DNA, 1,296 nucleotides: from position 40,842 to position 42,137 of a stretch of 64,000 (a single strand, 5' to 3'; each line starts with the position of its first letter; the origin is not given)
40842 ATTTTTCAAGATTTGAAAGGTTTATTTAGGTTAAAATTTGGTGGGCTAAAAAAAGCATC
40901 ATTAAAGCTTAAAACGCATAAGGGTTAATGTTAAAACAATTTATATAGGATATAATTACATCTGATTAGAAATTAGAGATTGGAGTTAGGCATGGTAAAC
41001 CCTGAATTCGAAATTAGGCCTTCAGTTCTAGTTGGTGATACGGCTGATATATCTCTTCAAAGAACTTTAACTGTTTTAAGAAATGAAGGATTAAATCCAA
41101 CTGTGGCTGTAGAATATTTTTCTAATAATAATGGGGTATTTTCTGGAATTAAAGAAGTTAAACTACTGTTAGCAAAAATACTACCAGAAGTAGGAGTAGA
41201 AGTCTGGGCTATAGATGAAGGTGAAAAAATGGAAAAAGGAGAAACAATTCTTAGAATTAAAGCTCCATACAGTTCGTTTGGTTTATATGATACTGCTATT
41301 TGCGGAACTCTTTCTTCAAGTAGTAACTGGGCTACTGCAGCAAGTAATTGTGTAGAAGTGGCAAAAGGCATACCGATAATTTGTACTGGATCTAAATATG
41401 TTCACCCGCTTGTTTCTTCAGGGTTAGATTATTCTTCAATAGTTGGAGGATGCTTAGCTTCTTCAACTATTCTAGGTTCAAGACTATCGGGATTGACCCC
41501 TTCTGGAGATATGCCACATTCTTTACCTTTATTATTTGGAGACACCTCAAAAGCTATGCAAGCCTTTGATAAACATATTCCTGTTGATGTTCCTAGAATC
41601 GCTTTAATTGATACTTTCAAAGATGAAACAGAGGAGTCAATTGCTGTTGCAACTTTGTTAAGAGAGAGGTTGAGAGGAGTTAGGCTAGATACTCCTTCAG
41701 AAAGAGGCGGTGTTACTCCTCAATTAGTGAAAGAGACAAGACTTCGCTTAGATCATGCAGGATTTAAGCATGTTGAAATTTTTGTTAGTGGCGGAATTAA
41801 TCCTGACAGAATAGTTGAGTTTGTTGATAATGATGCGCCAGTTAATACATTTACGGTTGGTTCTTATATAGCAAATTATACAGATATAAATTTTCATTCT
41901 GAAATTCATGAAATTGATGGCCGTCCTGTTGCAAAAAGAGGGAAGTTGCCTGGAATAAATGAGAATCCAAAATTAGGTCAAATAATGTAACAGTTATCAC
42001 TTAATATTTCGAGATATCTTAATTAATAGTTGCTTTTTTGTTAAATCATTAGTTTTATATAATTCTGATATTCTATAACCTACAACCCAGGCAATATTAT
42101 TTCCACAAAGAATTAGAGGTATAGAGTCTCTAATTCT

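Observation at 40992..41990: Nicotinate-PRTase homologue with a rebuilt base-binding pocket: candidate new phosphoribosyltransferase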

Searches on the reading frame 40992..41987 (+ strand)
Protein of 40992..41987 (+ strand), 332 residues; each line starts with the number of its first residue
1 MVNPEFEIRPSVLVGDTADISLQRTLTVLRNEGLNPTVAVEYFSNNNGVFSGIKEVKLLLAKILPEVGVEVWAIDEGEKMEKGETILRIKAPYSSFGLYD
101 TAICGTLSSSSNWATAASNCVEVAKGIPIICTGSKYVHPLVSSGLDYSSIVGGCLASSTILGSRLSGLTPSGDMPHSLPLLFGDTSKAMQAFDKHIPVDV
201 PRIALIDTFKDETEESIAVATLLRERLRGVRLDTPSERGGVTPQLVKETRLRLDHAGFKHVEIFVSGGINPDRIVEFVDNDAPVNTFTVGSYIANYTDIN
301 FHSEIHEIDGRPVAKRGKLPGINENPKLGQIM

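Call 3: search_protein_families(library=pfam, proteins=[window:40992-41987:+], max_evalue=0.1)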
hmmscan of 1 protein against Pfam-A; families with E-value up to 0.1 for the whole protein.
window:40992-41987:+ (332 aa): 2 families
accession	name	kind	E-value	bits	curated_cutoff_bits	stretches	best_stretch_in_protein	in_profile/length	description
PF02749.22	QRPTase_N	-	2.9e-15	56.7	27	1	23-111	5-82/82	Quinolinate phosphoribosyl transferase, N-terminal domain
PF01729.25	QRPTase_C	-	3.9e-08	33.7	23.1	1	114-297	2-162/169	Quinolinate phosphoribosyl transferase, C-terminal domain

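Call 4: search_protein_families(library=ncbifam, proteins=[window:40992-41987:+], max_evalue=0.1)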
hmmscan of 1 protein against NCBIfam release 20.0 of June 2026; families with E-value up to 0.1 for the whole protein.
window:40992-41987:+ (332 aa): 13 families
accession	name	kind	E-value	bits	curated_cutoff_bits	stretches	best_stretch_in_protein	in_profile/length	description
NF006415.0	PRK08662.1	equivalog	2.7e-109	365.4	243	1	11-325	11-323/381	nicotinate phosphoribosyltransferase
NF005529.0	PRK07188.1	equivalog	1.5e-49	168.8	378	1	24-327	31-350/358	nicotinate phosphoribosyltransferase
NF006696.0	PRK09243.1-3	equivalog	2.6e-31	108.8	503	1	69-317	98-346/451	nicotinate phosphoribosyltransferase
NF009131.0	PRK12484.1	equivalog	5.2e-30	104.5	330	1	68-293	91-314/455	nicotinate phosphoribosyltransferase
TIGR01513.1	NAPRTase_put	equivalog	6.8e-28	97.8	297.4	1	68-316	86-336/452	nicotinate phosphoribosyltransferase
NF006695.0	PRK09243.1-2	equivalog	2e-23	82.8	469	1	69-293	93-317/480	nicotinate phosphoribosyltransferase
NF006698.0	PRK09243.1-5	equivalog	9.8e-17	60.8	531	1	70-316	103-342/440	nicotinate phosphoribosyltransferase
NF006694.0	PRK09243.1-1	equivalog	1e-15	57.4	663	1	69-293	94-316/485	nicotinate phosphoribosyltransferase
NF006697.0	PRK09243.1-4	equivalog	1.3e-12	47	776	1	71-293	97-317/488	nicotinate phosphoribosyltransferase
TIGR00078.1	nadC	equivalog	1.1e-08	34.7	198.4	1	40-154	29-141/269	carboxylating nicotinate-nucleotide diphosphorylase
TIGR01334.1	modD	hypoth_equivalog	0.00037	20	178.85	0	39-121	34-113/277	ModD protein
TIGR01163.1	rpe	equivalog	0.034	13.5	212.6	0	248-300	155-204/211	ribulose-phosphate 3-epimerase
TIGR03128.2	RuMP_HxlA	equivalog_domain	0.05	13.3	200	1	251-298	148-193/205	3-hexulose-6-phosphate synthase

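Call 5: search_solved_structures(query=window:40992-41987:+, max_evalue=0.01, show_alignments=3)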
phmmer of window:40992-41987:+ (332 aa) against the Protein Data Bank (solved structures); distinct sequences matched with E-value up to 0.01: 3.
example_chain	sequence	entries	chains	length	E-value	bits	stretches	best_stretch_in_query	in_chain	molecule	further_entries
2i14_A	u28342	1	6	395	2.2e-59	204.2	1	12-322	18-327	Nicotinate-nucleotide pyrophosphorylase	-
1ytd_A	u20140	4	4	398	1.7e-36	129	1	16-321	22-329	nicotinate phosphoribosyltransferase from Thermoplasma acidophilum | Nicotinate Phosphoribosyltransferase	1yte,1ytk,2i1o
2f7f_A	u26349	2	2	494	1.3e-11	47.3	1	75-293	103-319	nicotinate phosphoribosyltransferase, putative | NICOTINATE PHOSPHORIBOSYLTRANSFERASE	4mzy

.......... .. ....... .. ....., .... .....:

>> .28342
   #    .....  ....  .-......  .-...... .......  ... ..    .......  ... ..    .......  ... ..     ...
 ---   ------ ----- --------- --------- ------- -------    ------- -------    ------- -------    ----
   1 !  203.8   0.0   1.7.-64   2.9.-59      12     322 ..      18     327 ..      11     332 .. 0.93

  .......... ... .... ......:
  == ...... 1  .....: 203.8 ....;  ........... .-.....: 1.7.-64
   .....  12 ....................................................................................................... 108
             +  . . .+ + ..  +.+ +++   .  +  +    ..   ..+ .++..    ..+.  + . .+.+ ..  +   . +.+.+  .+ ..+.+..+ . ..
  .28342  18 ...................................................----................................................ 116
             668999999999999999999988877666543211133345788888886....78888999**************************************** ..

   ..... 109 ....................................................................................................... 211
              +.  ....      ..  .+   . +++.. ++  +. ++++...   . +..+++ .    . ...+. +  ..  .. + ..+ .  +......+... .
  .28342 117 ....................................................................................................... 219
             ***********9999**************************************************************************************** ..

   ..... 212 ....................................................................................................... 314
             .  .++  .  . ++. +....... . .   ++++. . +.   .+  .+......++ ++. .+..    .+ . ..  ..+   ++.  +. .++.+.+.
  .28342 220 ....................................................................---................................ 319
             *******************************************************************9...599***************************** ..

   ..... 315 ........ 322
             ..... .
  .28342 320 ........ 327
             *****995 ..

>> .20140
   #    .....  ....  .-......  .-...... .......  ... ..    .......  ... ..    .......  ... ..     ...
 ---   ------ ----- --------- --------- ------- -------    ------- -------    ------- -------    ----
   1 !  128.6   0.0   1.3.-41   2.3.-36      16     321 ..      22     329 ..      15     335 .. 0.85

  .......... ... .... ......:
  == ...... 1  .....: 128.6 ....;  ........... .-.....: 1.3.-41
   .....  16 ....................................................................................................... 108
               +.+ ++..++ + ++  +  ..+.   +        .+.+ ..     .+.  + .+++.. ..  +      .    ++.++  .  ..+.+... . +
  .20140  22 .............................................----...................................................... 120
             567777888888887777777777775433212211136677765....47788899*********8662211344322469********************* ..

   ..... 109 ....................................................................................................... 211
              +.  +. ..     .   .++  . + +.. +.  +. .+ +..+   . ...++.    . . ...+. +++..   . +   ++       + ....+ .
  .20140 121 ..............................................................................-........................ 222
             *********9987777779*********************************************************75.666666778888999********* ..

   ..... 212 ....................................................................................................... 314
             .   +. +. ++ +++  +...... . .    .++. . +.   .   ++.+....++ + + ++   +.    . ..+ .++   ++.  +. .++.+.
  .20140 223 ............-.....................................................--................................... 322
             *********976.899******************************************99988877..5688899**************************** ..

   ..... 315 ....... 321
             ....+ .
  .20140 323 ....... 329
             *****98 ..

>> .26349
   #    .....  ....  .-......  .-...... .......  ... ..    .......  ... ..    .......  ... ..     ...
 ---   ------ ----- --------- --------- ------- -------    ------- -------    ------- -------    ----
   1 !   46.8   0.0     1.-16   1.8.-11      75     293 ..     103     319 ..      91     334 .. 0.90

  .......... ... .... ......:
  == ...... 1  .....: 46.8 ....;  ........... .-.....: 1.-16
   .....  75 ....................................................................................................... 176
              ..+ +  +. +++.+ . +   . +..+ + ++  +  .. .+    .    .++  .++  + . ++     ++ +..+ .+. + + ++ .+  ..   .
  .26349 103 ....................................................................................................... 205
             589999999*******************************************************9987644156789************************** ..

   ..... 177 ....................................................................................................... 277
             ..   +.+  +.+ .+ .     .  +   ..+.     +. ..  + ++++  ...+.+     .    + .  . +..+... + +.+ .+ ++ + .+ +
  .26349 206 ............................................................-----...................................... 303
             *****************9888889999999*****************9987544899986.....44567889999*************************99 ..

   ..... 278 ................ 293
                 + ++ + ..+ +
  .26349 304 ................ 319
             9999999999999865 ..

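Call 6: find_homologous_proteins(query=window:40992-41987:+, max_evalue=1e-10)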
Query window:40992-41987:+ (332 aa): 2860 proteins with E <= 1e-10 among 5415 candidates; the best 120 are listed.
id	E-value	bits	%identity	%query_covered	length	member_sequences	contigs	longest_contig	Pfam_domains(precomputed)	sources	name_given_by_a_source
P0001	9.5e-218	739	100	100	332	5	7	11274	PF02749.23,PF01729.26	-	-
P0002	2.5e-188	643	85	100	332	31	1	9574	PF02749.23,PF01729.26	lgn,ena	-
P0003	3.5e-182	623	83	100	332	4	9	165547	PF02749.23,PF01729.26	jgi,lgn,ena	-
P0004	1.1e-145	503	66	100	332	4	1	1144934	PF02749.23,PF01729.26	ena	-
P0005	2.9e-145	501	65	100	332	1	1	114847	PF02749.23,PF01729.26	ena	-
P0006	3.0e-145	501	65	100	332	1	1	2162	PF02749.23,PF01729.26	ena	-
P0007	4.4e-145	501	64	100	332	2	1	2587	PF02749.23,PF01729.26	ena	-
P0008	1.0e-144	499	64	100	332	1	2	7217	PF02749.23,PF01729.26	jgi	jgi:nicotinate phosphoribosyltransferase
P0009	1.1e-144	499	64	100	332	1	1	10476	PF02749.23,PF01729.26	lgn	-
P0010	2.1e-144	498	63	100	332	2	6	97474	PF02749.23,PF01729.26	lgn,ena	-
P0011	5.4e-144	497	65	100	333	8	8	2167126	PF02749.23,PF01729.26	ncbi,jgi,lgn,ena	jgi:nicotinate phosphoribosyltransferase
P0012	7.6e-144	497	64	100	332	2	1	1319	PF02749.23,PF01729.26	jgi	-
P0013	9.7e-144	496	64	100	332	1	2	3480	PF02749.23,PF01729.26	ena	-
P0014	2.0e-143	495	63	100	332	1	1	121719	PF02749.23,PF01729.26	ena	-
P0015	5.6e-143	494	63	100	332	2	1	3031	PF02749.23,PF01729.26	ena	-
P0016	6.7e-143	494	62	100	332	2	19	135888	PF02749.23,PF01729.26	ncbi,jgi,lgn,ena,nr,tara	ncbi:MAG: nicotinate phosphoribosyltransferase [SAR202 cluster bacterium]|jgi:nicotinate phosphoribo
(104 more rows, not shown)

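Call 20: find_encoding_contigs(protein=P0003, flank=8000, max_places=4)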
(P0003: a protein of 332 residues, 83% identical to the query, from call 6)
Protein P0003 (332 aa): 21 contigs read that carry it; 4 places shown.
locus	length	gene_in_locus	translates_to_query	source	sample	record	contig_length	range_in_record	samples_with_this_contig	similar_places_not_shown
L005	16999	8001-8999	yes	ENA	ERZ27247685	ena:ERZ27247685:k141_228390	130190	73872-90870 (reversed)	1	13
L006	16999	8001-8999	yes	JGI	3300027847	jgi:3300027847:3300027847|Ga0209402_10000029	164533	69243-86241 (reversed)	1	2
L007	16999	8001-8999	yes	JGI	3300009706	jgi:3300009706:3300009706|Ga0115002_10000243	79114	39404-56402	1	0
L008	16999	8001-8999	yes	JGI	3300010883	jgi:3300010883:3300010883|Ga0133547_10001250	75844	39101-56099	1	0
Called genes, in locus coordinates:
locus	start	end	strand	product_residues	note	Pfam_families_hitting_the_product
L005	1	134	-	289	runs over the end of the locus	PF00459:Inositol_P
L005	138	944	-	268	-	PF01503:PRA-PH (faint), PF03819:MazG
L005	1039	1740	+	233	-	PF07314:Lit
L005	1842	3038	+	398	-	PF00291:PALP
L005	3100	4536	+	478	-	PF13230:GATase_4 (weak), PF13522:GATase_6, PF13537:GATase_7, PF00156:Pribosyltran (weak)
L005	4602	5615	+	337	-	PF00586:AIRS, PF02769:AIRS_C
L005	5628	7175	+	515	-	PF02142:MGS, PF01808:AICARFT_IMPCHas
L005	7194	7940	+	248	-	PF00535:Glycos_transf_2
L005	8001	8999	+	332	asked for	PF02749:QRPTase_N, PF01729:QRPTase_C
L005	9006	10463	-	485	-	PF01171:ATP_bind_3, PF11734:TilS_C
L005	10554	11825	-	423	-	PF01595:CNNM, PF00571:CBS, PF03471:CorC_HlyC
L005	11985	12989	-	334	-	PF00154:RecA_N, PF06745:ATPase (weak), PF08423:Rad51, PF21096:RecA_C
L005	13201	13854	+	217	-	PF01386:Ribosomal_L25p, PF14693:Ribosomal_TL5_C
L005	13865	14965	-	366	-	PF02746:MR_MLE_N, PF13378:MR_MLE_C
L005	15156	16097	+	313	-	-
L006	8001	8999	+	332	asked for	PF02749:QRPTase_N, PF01729:QRPTase_C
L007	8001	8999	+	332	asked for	PF02749:QRPTase_N, PF01729:QRPTase_C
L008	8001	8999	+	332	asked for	PF02749:QRPTase_N, PF01729:QRPTase_C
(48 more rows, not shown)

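Call 21: find_encoding_contigs(protein=P0002, flank=8000, max_places=3)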
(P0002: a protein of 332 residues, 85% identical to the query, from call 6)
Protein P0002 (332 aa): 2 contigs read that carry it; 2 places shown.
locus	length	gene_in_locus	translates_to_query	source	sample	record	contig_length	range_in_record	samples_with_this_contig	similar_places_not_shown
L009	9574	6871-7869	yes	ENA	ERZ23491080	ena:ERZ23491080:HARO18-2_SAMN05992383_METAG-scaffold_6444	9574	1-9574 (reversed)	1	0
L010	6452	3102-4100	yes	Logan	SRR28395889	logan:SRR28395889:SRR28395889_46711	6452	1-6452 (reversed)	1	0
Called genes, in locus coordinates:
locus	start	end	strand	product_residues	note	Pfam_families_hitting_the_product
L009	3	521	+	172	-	?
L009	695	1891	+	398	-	PF00291:PALP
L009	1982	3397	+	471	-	PF13230:GATase_4 (weak), PF13522:GATase_6, PF13537:GATase_7, PF00156:Pribosyltran (weak)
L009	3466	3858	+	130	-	-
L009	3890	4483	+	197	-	PF02769:AIRS_C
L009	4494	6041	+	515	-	PF02142:MGS, PF01808:AICARFT_IMPCHas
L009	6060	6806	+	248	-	PF00535:Glycos_transf_2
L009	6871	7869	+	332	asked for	PF02749:QRPTase_N, PF01729:QRPTase_C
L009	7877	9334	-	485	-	PF01171:ATP_bind_3, PF01507:PAPS_reduct (faint), PF06508:QueC (faint), PF11734:TilS_C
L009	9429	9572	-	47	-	?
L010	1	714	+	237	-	?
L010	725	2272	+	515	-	PF02142:MGS, PF01808:AICARFT_IMPCHas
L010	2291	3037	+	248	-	PF00535:Glycos_transf_2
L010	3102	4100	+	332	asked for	PF02749:QRPTase_N, PF01729:QRPTase_C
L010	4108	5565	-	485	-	PF01171:ATP_bind_3, PF01507:PAPS_reduct (faint), PF06508:QueC (faint), PF11734:TilS_C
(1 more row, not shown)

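Call 22: find_encoding_contigs(protein=P0004, flank=8000, max_places=1)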
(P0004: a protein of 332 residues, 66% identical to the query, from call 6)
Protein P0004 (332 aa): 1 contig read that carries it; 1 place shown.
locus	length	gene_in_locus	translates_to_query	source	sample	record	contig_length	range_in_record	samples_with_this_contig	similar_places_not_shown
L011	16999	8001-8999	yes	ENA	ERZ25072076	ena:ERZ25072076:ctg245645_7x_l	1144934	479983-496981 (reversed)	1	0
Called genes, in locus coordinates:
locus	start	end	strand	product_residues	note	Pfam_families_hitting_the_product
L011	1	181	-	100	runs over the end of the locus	PF24696:UGSC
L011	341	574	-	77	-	PF09723:Zn_ribbon_8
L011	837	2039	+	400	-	PF00291:PALP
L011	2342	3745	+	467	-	PF13522:GATase_6, PF13537:GATase_7, PF00156:Pribosyltran (weak)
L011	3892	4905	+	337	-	PF00586:AIRS, PF02769:AIRS_C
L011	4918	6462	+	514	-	PF02142:MGS, PF01808:AICARFT_IMPCHas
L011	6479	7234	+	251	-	PF00535:Glycos_transf_2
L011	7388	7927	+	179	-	PF00857:Isochorismatase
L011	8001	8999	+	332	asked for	PF02749:QRPTase_N, PF01729:QRPTase_C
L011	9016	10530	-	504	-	PF01171:ATP_bind_3, PF11734:TilS_C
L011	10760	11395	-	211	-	PF00300:His_Phos_1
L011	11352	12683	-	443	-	PF01595:CNNM, PF00571:CBS (weak), PF03471:CorC_HlyC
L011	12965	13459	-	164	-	PF21982:RecX_HTH1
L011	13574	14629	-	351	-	PF00154:RecA_N, PF08423:Rad51, PF21096:RecA_C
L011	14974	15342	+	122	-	-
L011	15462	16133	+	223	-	PF01386:Ribosomal_L25p, PF14693:Ribosomal_TL5_C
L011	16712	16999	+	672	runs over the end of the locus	PF13519:VWA_2 (faint), PF27532:Mb0984_helical, PF27098:Rv0959_3rd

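Call 23: find_encoding_contigs(protein=P0016, flank=8000, max_places=1)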
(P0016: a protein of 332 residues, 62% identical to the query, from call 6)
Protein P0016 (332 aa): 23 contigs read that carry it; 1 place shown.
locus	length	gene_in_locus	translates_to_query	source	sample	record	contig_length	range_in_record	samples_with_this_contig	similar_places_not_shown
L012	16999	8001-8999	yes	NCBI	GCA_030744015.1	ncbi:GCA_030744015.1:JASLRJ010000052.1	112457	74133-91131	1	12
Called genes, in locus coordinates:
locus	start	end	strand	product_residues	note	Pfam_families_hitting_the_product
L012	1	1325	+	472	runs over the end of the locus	PF13522:GATase_6, PF13537:GATase_7, PF00156:Pribosyltran (weak)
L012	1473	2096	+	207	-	PF00551:Formyl_trans_N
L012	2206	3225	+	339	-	PF00586:AIRS, PF02769:AIRS_C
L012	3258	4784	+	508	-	PF02661:Fic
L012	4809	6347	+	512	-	PF02142:MGS, PF01808:AICARFT_IMPCHas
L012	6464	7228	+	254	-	PF00535:Glycos_transf_2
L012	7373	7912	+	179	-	PF00857:Isochorismatase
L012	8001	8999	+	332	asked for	PF02749:QRPTase_N, PF01729:QRPTase_C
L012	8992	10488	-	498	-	PF01171:ATP_bind_3, PF11734:TilS_C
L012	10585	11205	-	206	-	PF00300:His_Phos_1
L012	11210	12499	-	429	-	PF01595:CNNM, PF00571:CBS, PF03471:CorC_HlyC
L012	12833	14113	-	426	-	PF01595:CNNM, PF00571:CBS (weak), PF03471:CorC_HlyC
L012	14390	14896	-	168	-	PF21982:RecX_HTH1, PF02631:RecX_HTH2, PF21981:RecX_HTH3 (weak)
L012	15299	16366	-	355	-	PF00154:RecA_N, PF06745:ATPase (faint), PF08423:Rad51, PF21096:RecA_C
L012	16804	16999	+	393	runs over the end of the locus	PF02746:MR_MLE_N, PF13378:MR_MLE_C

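Call 26: find_related_loci(query=A1, collection=genome_contigs, flank=6000)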
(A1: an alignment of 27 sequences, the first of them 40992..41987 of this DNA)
Query A1 (332 aa) in genome_contigs; peptide patterns used: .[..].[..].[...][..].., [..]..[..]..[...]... (x = any residue, [..] = any of these).
205 stretches matched a pattern; 172 encode a relative of the query (tblastn E <= 1e-3); the best 80 are kept; 80 distinct loci.
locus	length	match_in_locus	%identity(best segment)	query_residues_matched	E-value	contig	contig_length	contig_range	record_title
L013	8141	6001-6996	63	1-332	7e-152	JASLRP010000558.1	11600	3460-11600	MAG: SAR202 cluster bacterium isolate Arabian12_MAG_33 c_000002147614, whole genome shotgun sequence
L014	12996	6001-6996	62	1-332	1e-151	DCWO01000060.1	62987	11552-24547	MAG TPA_asm: Dehalococcoidia bacterium UBA2160 UBA2160_contig_2794, whole genome shotgun sequence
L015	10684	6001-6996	62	1-332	2e-151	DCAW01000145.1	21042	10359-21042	MAG TPA_asm: Dehalococcoidia bacterium UBA1123 UBA1123_contig_10996, whole genome shotgun sequence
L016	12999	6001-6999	65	1-332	2e-151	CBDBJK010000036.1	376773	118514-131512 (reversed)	MAG: Dehalococcoidia bacterium isolate faae4e5b-80d9-4cfe-9cbd-97dc395bf251 genome assembly, contig: contig_36, whole ge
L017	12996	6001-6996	62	1-332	1e-150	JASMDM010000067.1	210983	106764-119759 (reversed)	MAG: SAR202 cluster bacterium isolate ETNP3_MAG_40 c_000000886409, whole genome shotgun sequence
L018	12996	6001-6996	64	1-332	3e-150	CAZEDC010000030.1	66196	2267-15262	MAG TPA_asm: uncultured Dehalococcoidia bacterium isolate SRP260945_co2_388 genome assembly, contig: k141_1803910, whole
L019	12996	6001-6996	63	1-332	7e-150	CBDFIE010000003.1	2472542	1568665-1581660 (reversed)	MAG: Dehalococcoidia bacterium isolate e15c664c-3ff3-49b4-8099-ba0b4cb4bcc2 genome assembly, contig: contig_3, whole gen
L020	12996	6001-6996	61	1-332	2e-149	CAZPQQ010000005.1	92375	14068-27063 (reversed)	MAG TPA_asm: uncultured Dehalococcoidia bacterium isolate SRP308112_co1_348 genome assembly, contig: NODE_147_length_923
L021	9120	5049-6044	63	1-332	4e-149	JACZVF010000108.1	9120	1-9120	MAG: Chloroflexota bacterium isolate B17T3L14 B17T3L14_NODE6392, whole genome shotgun sequence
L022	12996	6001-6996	62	1-332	1e-147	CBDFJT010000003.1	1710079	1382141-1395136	MAG: Dehalococcoidia bacterium isolate c482fa45-09e8-4a64-81e5-d6065e0be6af genome assembly, contig: contig_3, whole gen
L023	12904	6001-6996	62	1-332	4e-147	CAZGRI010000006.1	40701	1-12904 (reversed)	MAG TPA_asm: uncultured Dehalococcoidia bacterium isolate SRP308112_co1_398 genome assembly, contig: NODE_1070_length_40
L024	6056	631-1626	62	1-332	1e-147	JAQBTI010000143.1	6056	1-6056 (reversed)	MAG: Chloroflexota bacterium isolate casp150-mb.113 NODE_31749_length_6056_cov_0.071177, whole genome shotgun sequence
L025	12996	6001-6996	61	1-332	2e-146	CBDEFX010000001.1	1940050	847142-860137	MAG: Dehalococcoidia bacterium isolate bd3fcf20-00e0-4c08-a004-f645cab7dc39 genome assembly, contig: contig_1, whole gen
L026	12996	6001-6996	61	1-332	6e-145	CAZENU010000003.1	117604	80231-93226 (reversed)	MAG TPA_asm: uncultured Dehalococcoidia bacterium isolate SRP308112_co1_414 genome assembly, contig: NODE_71_length_1176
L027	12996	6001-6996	62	1-332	5e-145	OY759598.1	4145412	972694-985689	MAG: Dehalococcoidia bacterium isolate 9e3974e8-1b76-4a2a-ace1-a6b9f67a3735 genome assembly, chromosome: 1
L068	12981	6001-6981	59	6-328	2e-138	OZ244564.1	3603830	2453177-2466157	MAG: Dehalococcoidia bacterium isolate a84dde77-3f5b-4fe2-88b4-04aa9f9f1767 genome assembly, chromosome: 1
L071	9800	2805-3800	58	1-332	4e-138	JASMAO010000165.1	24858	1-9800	MAG: SAR202 cluster bacterium isolate ETNP2_MAG_97 c_000001727928, whole genome shotgun sequence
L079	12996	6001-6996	59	1-332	1e-137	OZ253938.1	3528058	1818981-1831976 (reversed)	MAG: Dehalococcoidia bacterium isolate 938a814a-a7a9-432c-9302-fddda961f002 genome assembly, chromosome: 1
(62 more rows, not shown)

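Call 46: search_solved_structures(query=A2, max_evalue=10, show_alignments=0)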
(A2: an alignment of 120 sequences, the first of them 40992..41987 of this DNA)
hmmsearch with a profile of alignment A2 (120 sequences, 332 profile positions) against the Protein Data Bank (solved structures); distinct sequences matched with E-value up to 10: 16.
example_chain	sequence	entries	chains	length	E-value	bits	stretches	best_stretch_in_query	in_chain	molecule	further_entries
2i14_A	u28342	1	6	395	8.2e-82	278.2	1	11-325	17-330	Nicotinate-nucleotide pyrophosphorylase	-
1ytd_A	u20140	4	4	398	3.4e-54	187.4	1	14-323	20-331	nicotinate phosphoribosyltransferase from Thermoplasma acidophilum | Nicotinate Phosphoribosyltransferase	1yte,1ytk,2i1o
2f7f_A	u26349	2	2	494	2.2e-16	63.2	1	73-297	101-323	nicotinate phosphoribosyltransferase, putative | NICOTINATE PHOSPHORIBOSYLTRANSFERASE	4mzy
1qap_A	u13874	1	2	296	6.8e-05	25.4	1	43-155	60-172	QUINOLINIC ACID PHOSPHORIBOSYLTRANSFERASE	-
3c2e_A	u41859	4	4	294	0.00038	22.9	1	42-156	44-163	Nicotinate-nucleotide pyrophosphorylase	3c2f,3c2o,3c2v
3c2r_A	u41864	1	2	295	0.00038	22.9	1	42-156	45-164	Nicotinate-nucleotide pyrophosphorylase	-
2b7n_A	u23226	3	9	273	0.00041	22.8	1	44-155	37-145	Probable nicotinate-nucleotide pyrophosphorylase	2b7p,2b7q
2jbm_A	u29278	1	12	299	0.00069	22.1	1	70-161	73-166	NICOTINATE-NUCLEOTIDE PYROPHOSPHORYLASE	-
5ayy_A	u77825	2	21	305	0.0007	22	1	70-161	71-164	Nicotinate-nucleotide pyrophosphorylase [carboxylating]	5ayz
4kwv_A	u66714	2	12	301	0.00071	22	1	70-161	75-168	Nicotinate-nucleotide pyrophosphorylase [carboxylating]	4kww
5ayx_A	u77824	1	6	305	0.00071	22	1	70-161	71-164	Nicotinate-nucleotide pyrophosphorylase [carboxylating]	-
4i9a_A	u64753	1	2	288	0.00077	21.9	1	52-160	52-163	quinolinate phosphoribosyltransferase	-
1qpn_A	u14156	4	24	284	0.00097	21.6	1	31-162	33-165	PROTEIN (QUINOLINATE PHOSPHORIBOSYL TRANSFERASE) | QUINOLINATE ACID PHOSPHORIBOSYL TRANSFERASE | QUINOLINATE PHOSPHORIBOSYLTRANSFERASE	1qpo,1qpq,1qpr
4yub_A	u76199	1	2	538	0.0044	19.4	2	69-179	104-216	Nicotinate phosphoribosyltransferase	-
3gnn_A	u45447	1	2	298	0.029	16.7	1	45-156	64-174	nicotinate-nucleotide diphosphorylase (carboxylating)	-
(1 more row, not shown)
